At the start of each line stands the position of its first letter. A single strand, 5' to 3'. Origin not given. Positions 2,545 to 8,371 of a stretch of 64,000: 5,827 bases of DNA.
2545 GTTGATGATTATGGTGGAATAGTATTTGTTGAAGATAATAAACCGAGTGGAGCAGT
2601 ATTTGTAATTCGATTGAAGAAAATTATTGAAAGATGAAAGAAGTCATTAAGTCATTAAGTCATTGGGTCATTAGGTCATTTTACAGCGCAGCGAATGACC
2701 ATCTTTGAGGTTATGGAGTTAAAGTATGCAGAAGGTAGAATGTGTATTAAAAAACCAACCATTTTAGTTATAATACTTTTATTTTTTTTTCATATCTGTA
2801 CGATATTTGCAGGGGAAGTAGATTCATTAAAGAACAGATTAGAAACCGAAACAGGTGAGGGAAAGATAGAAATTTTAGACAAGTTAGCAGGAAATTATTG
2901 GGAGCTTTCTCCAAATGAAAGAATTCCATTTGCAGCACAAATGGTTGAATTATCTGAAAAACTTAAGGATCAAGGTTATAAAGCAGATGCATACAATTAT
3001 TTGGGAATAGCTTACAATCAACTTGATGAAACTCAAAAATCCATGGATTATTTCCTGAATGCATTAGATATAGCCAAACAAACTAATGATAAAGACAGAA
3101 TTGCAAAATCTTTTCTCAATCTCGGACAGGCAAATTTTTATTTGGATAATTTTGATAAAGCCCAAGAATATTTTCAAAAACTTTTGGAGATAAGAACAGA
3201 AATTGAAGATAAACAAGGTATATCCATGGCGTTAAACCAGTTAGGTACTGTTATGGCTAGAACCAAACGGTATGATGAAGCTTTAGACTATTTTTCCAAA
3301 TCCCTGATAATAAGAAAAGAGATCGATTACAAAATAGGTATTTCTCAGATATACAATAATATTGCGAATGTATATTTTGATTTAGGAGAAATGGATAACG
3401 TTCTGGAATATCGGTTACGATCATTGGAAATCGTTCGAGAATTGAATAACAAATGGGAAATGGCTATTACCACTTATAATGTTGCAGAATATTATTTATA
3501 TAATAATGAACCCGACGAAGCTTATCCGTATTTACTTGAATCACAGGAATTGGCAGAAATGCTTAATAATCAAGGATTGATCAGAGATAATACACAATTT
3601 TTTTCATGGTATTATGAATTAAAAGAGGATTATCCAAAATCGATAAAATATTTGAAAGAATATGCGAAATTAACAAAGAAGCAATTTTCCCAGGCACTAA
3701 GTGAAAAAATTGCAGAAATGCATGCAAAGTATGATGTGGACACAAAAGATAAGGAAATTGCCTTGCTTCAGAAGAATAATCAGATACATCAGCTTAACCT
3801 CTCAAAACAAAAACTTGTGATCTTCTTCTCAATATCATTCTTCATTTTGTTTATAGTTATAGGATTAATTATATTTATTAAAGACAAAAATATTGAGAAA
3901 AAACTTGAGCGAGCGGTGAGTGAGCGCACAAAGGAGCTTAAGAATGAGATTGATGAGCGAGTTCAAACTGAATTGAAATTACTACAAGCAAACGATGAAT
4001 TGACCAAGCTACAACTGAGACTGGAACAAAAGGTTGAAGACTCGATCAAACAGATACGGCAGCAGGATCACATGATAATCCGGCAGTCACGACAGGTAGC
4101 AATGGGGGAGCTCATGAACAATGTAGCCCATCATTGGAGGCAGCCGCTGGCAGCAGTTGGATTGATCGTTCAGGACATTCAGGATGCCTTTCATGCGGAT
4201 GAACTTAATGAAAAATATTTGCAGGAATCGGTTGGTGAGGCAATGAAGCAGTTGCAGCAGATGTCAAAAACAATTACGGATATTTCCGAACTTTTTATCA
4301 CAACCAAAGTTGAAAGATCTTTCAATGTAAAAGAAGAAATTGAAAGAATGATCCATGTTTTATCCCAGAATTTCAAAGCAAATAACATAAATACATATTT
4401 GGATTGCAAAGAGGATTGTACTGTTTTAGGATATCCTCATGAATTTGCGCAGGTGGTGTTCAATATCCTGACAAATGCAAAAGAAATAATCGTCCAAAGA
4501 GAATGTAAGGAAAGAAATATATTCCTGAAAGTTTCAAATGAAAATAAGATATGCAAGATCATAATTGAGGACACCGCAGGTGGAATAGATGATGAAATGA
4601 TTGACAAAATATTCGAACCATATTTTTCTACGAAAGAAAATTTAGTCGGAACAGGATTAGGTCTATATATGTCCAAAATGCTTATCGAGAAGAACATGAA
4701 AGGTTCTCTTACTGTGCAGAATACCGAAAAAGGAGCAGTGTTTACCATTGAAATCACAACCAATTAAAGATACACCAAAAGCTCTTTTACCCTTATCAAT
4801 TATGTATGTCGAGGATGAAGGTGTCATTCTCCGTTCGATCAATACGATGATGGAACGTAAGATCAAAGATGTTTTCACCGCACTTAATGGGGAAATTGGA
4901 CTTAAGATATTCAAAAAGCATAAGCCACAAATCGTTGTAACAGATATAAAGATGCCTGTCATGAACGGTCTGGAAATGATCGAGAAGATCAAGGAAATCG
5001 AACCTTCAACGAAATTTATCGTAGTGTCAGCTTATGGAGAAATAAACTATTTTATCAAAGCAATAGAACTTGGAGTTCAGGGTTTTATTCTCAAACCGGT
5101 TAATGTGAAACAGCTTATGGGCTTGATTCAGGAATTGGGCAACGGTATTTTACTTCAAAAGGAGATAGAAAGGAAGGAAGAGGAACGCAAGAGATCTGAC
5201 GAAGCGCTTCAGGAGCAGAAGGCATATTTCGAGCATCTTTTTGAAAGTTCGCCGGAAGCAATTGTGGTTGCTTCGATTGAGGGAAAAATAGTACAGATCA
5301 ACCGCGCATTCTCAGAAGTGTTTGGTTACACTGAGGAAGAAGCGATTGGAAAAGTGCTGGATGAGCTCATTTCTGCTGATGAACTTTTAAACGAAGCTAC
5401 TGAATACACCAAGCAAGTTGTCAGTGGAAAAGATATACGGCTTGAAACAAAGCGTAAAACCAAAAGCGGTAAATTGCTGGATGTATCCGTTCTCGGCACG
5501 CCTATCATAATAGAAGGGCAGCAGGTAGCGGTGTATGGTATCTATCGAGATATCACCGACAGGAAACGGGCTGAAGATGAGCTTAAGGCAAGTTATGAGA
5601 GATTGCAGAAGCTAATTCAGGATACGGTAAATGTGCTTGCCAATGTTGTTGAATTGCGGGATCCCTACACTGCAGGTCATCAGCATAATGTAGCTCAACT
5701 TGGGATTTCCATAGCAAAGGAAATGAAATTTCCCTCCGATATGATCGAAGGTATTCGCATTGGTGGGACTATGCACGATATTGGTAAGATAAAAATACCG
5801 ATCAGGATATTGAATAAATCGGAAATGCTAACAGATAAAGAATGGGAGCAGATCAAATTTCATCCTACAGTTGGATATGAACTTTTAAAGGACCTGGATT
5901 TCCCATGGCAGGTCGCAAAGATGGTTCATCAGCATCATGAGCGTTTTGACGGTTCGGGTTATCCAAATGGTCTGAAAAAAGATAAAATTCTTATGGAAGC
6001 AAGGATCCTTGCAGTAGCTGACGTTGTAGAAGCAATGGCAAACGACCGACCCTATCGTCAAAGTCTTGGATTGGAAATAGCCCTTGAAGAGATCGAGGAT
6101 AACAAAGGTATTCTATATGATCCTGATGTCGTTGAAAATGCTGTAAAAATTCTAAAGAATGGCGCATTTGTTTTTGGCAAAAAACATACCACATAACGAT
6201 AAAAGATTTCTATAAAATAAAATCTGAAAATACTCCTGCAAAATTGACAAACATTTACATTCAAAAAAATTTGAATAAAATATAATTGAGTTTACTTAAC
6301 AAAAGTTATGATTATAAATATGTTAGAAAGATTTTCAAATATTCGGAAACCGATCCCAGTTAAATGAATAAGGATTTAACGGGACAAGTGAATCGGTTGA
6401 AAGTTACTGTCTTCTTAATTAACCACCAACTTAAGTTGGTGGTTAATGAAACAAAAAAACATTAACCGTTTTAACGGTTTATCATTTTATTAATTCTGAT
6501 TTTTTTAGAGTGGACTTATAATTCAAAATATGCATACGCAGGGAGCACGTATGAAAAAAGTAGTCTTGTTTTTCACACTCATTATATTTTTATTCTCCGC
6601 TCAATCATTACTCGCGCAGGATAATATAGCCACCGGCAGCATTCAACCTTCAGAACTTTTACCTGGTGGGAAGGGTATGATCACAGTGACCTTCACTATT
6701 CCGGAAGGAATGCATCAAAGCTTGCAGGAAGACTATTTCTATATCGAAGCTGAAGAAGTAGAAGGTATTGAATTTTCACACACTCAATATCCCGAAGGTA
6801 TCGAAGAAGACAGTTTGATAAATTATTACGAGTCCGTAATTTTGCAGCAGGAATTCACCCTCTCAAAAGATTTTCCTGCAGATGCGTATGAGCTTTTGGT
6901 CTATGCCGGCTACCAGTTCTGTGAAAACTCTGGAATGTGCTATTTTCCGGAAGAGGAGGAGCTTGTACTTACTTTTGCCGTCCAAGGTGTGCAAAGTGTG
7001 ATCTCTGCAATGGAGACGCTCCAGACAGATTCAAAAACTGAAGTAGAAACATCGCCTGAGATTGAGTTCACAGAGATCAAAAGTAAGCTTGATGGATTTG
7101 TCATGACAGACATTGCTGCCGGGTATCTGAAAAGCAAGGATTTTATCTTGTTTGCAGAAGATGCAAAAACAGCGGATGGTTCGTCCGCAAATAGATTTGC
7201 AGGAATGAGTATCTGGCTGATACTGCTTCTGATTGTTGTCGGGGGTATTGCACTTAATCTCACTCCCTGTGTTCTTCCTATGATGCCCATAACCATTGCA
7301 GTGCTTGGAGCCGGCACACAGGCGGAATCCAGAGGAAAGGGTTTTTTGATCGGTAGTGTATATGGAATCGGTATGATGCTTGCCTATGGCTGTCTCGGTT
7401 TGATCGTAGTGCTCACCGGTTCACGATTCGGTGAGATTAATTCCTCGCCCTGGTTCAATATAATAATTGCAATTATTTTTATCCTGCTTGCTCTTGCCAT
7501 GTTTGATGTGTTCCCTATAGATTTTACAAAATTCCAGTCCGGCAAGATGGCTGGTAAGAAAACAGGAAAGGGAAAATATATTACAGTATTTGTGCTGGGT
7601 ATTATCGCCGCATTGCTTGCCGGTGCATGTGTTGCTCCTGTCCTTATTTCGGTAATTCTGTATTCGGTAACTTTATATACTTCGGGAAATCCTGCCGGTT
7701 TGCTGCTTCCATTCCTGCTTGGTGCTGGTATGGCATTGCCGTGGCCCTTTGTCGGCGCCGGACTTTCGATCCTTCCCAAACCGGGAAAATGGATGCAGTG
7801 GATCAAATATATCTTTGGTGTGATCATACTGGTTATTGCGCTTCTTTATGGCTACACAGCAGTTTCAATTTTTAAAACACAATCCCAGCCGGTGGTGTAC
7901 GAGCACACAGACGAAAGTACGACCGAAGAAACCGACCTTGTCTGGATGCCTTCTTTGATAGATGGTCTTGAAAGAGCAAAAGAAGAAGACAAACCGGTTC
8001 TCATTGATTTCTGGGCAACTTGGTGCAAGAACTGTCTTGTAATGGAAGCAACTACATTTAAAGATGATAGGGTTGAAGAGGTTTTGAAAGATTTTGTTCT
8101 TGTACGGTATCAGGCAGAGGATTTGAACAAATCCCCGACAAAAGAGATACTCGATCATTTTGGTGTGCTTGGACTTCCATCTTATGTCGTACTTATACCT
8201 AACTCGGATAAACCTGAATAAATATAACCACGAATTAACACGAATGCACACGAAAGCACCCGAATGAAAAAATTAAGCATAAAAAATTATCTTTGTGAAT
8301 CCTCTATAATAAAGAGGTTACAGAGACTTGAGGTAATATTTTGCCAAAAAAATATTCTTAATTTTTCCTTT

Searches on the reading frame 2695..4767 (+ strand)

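Call 71: search_protein_families(library=pfam, proteins=[window:2695-4767:+], max_evalue=0.00001)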
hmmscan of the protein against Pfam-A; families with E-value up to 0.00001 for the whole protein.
window:2695-4767:+ (690 aa): 8 families
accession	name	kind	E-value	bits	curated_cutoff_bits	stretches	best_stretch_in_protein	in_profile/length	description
PF13424.12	TPR_12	-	1.5e-43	147.3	30.1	4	136-208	2-76/77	Tetratricopeptide repeat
PF00515.34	TPR_1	-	8.7e-17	60.6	27.8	0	137-166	1-30/34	Tetratricopeptide repeat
PF02518.31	HATPase_c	-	1.5e-16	61.2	26.4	1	582-687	4-107/111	Histidine kinase-, DNA gyrase B-, and HSP90-like ATPase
PF07719.23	TPR_2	-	2.8e-16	58.7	27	0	138-166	2-30/34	Tetratricopeptide repeat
PF13374.12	TPR_10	-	5e-15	55.4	27.5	0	179-209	4-34/42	Tetratricopeptide repeat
PF13181.12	TPR_8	-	7.5e-11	41.7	25.7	0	137-167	1-31/34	Tetratricopeptide repeat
PF13176.12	TPR_7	-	1e-06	28.8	27.9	0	150-173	12-35/36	Tetratricopeptide repeat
PF13432.12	TPR_16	-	4.6e-06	27.4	32.7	0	141-204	1-58/65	Tetratricopeptide repeat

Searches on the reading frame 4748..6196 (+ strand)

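Call 71: search_protein_families(library=pfam, proteins=[window:4748-6196:+], max_evalue=0.00001)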
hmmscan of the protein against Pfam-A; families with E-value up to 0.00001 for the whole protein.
window:4748-6196:+ (482 aa): 8 families
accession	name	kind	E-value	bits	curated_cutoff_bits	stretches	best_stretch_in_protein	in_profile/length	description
PF13487.12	HD_5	-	8.9e-37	126.9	27.2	1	295-461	1-170/170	HD domain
PF00072.30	Response_reg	-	5.1e-25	88.2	30.2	1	18-127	1-110/111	Response regulator receiver domain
PF01966.28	HD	-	2.1e-19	70.3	22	1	309-430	2-116/116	HD domain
PF00989.32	PAS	-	3.6e-12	46.7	22.6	1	160-269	2-113/113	PAS fold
PF08448.16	PAS_4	-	1.2e-11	45.2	23.1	1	165-274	1-110/110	PAS fold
PF13426.13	PAS_9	-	1.6e-11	44.8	27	1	169-271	1-103/103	PAS domain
PF13188.13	PAS_8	-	4e-09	36.5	21.8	1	160-209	2-52/65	PAS domain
PF08447.18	PAS_3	-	5.7e-06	26.9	25.6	0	182-264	2-87/89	PAS fold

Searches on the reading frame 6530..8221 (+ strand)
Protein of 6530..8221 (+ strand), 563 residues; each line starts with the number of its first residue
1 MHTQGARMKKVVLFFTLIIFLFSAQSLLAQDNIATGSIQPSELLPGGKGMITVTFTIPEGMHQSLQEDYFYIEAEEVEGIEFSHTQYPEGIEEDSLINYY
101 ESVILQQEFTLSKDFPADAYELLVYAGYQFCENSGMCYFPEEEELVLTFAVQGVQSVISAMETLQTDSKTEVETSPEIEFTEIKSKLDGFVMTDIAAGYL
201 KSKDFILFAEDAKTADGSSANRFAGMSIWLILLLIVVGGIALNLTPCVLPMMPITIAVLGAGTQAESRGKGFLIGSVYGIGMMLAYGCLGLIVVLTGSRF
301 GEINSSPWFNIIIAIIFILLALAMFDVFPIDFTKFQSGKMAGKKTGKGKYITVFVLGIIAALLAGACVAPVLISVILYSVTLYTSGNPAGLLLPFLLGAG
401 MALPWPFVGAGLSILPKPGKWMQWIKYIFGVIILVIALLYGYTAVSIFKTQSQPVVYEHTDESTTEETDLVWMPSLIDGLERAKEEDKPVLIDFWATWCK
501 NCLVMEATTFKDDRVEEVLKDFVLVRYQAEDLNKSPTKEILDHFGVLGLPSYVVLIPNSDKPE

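Call 71: search_protein_families(library=pfam, proteins=[window:6530-8221:+], max_evalue=0.00001)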
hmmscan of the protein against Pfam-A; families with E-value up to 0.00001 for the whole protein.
window:6530-8221:+ (563 aa): 4 families
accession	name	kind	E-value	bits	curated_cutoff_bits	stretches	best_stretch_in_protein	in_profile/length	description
PF02683.22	DsbD_TM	-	3.1e-41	141.5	27.1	1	229-438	2-212/219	Cytochrome C biogenesis protein transmembrane domain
PF13899.12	Thioredoxin_7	-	2.4e-14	53.6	27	1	472-556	2-82/83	Thioredoxin-like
PF03190.21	Thioredox_DsbH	-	1.3e-08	35.4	27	1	468-528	18-79/163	Protein of unknown function, DUF255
PF13098.12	Thioredoxin_2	-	9.8e-06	26.3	27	0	483-555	1-82/104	Thioredoxin-like domain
